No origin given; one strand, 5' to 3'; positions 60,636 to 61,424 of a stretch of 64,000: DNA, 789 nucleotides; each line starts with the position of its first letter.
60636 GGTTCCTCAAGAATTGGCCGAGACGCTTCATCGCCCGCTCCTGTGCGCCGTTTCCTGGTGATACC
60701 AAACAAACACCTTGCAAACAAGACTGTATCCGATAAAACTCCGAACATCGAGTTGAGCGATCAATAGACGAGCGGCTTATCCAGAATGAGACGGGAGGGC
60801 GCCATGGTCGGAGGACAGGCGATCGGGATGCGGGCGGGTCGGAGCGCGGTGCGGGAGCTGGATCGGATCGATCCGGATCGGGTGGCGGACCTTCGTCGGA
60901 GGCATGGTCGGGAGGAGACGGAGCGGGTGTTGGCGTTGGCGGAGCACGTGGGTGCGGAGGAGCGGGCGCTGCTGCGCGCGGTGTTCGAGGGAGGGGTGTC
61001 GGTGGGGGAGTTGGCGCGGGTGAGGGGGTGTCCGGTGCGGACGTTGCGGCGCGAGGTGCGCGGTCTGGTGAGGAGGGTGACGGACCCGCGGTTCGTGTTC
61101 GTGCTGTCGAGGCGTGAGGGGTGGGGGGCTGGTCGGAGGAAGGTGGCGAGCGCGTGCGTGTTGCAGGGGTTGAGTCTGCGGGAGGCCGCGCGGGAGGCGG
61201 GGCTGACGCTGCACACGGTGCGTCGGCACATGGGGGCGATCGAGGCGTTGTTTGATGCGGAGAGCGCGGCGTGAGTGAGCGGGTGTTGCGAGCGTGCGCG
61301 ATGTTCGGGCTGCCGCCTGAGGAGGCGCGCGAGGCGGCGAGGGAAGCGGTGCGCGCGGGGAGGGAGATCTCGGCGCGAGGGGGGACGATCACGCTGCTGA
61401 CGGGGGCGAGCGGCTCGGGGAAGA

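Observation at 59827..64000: SOS-type CI/LexA-like repressor wired directly to a terminase operon, with no replication or lysis module in between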

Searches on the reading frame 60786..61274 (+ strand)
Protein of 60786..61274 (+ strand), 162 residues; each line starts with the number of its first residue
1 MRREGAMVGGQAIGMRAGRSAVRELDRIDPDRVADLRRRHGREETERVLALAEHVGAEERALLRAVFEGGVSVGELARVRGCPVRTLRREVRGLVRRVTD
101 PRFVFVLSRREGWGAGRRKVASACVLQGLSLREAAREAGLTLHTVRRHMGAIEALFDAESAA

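Call 8: search_protein_families(library=pfam, max_evalue=0.01, proteins=[window:60786-61274:+])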
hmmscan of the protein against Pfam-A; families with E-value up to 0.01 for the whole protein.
window:60786-61274:+ (162 aa): 10 families
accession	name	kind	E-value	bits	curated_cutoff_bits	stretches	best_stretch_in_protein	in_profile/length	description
PF08281.18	Sigma70_r4_2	-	7e-07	29.2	25.7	0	123-149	21-47/54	Sigma-70, region 4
PF12840.13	HTH_20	-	3.7e-06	27.3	27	0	60-96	7-44/51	Helix-turn-helix domain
PF13518.12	HTH_28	-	2.5e-05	24.7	25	0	121-148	5-32/52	Helix-turn-helix domain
PF04545.22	Sigma70_r4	-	0.00013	21.8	24.1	0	126-149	18-41/50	Sigma-70, region 4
PF13384.12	HTH_23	-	0.0007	19.8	24.6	0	118-147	7-36/50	Homeodomain-like domain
PF05225.22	HTH_psq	-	0.00081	19.5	20.4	0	63-93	9-39/45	helix-turn-helix, Psq domain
PF13556.12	HTH_30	-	0.0031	17.7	27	0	122-157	6-41/59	PucR C-terminal helix-turn-helix domain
PF13936.12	HTH_38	-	0.0031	17.6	27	0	54-92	4-42/44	Helix-turn-helix domain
PF13411.12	MerR_1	-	0.0034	17.9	21.6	0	130-148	2-20/69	MerR HTH family regulatory protein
PF07638.17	Sigma70_ECF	-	0.0041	17.5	21.1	0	117-156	140-179/185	ECF sigma factor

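Call 9: search_protein_families(library=phrogs, max_evalue=0.01, proteins=[window:60786-61274:+])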
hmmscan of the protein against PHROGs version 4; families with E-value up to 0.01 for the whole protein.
window:60786-61274:+ (162 aa): 3 families
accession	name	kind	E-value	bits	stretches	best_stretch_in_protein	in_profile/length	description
phrog_11138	-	unknown function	3.8e-06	28.3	0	118-152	97-131/142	-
phrog_664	-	DNA, RNA and nucleotide metabolism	0.0017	19.3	0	30-93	66-123/210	DNA binding protein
phrog_1740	-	transcription regulation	0.003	17.1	0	118-149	174-205/567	RNA polymerase sigma factor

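Call 41: search_solved_structures(query=A2, max_evalue=5)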
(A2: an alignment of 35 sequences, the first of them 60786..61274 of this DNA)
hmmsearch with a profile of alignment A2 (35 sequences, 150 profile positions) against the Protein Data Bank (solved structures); distinct sequences matched with E-value up to 5: 40.
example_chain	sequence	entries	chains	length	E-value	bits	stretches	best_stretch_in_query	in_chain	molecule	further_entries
8vd6_A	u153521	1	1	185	2e-07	33.9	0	45-80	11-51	CAP REPEAT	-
2lvs_A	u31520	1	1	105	0.00027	23.8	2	46-79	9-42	Putative uncharacterized protein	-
8ccr_A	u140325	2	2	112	0.00092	22.1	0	40-58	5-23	4D2 (mutant T19D)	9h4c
7ah0_A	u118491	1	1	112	0.0023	20.8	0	39-58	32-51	4D2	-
3hug_A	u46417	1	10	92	0.012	18.4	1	34-83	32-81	RNA polymerase sigma factor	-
8x6g_H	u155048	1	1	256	0.014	18.3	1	101-145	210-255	RNA polymerase sigma factor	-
4ldz_A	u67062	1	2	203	0.024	17.5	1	23-95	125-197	Transcriptional regulatory protein DesR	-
8q4d_A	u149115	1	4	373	0.039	16.8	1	47-77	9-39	Putative transposase for insertion sequence element IS5376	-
6dv9_F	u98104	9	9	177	0.04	16.8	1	35-83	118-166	ECF RNA polymerase sigma factor SigL | RNA polymerase sigma factor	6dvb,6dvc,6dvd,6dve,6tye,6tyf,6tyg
8b4h_A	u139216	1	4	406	0.043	16.7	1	47-77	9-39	Putative transposase for insertion sequence element IS5376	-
1rp3_A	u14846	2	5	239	0.047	16.5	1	26-85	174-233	RNA polymerase sigma factor SIGMA-28 (FliA) | RNA polymerase sigma factor FliA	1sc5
2q1z_A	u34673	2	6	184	0.068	16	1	32-85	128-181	RpoE, ECF SigE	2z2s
4wt0_B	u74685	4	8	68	0.076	15.9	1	109-147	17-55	Response regulator receiver domain protein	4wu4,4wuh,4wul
7lq4_A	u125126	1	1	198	0.079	15.8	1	27-85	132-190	WhiG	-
4wsz_A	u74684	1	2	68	0.084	15.7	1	109-147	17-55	Response regulator receiver domain protein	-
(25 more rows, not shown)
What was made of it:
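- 60786..61274 (+): ORF1: tandem-HTH protein (sigma-70 region-4/ECF-like, twice); gene callers start it at 60804. It occupies the cro/activator position. It may be the activator, the DNA-recognition subunit of the terminase, or both. The profile search against PDB gives weak sigma r4/FliA/ECF matches (call 41).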

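Call 50: search_protein_families(library=ncbifam, max_evalue=0.01, proteins=[window:60786-61274:+])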
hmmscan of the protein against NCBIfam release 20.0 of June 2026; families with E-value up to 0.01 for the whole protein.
window:60786-61274:+ (162 aa): 2 families
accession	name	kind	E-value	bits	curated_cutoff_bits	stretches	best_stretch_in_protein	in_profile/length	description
TIGR02937.1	sigma70-ECF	superfamily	2.1e-06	27.5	42.9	1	39-97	102-160/165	sigma-70 family RNA polymerase sigma factor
TIGR02999.1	Sig-70_X6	subfamily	0.0048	16.8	126.15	0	44-91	124-171/183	ECF-type sigma factor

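Call 51: search_protein_families(library=padloc, max_evalue=0.01, proteins=[window:60786-61274:+])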
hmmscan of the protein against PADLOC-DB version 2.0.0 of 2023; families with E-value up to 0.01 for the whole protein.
window:60786-61274:+ (162 aa): 3 families
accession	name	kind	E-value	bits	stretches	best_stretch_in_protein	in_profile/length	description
PDLC01044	Csa3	-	7.2e-05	20.8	1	50-96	129-175/194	Type I-A associated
PDLC01848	CARF3--CARF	-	0.00085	17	0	49-96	129-175/197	-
PDLC01858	CARF3--CARF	-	0.0099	13.8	0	51-96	139-183/204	-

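Call 96: predict_structure(protein=window:60804-61274:+)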
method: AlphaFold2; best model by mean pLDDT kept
length: 156 residues; sequences in the alignment: 1
mean_pLDDT: 57.4   pTM: 0.40
mean pLDDT of the five models: 57.4, 57.0, 53.5, 52.1, 49.4
residues with pLDDT >= 90: 0; 70-90: 44; 50-70: 54; < 50: 58
segments of 3 or more residues with pLDDT < 50: 1-35, 93-106, 149-156
pLDDT, mean of each block of 10 residues (from residue 1): 34 31 41 52 62 76 69 82 67 43 46 60 71 77 60 39
secondary structure, 60 per line:
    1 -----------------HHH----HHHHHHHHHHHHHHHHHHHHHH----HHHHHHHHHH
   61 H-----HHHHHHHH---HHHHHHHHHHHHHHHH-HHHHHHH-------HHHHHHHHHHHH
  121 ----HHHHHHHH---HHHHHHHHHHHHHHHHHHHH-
elements in order: H25-46 H51-61 H67-74 H78-93 H95-101 H109-120 H125-132 H136-155
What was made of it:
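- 60786..61274 (+): The single-sequence model is all-helical but has low confidence (call 96).
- Tried and rejected: The single-sequence AlphaFold model had pLDDT 57, so it was not used for a fold search (call 96).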
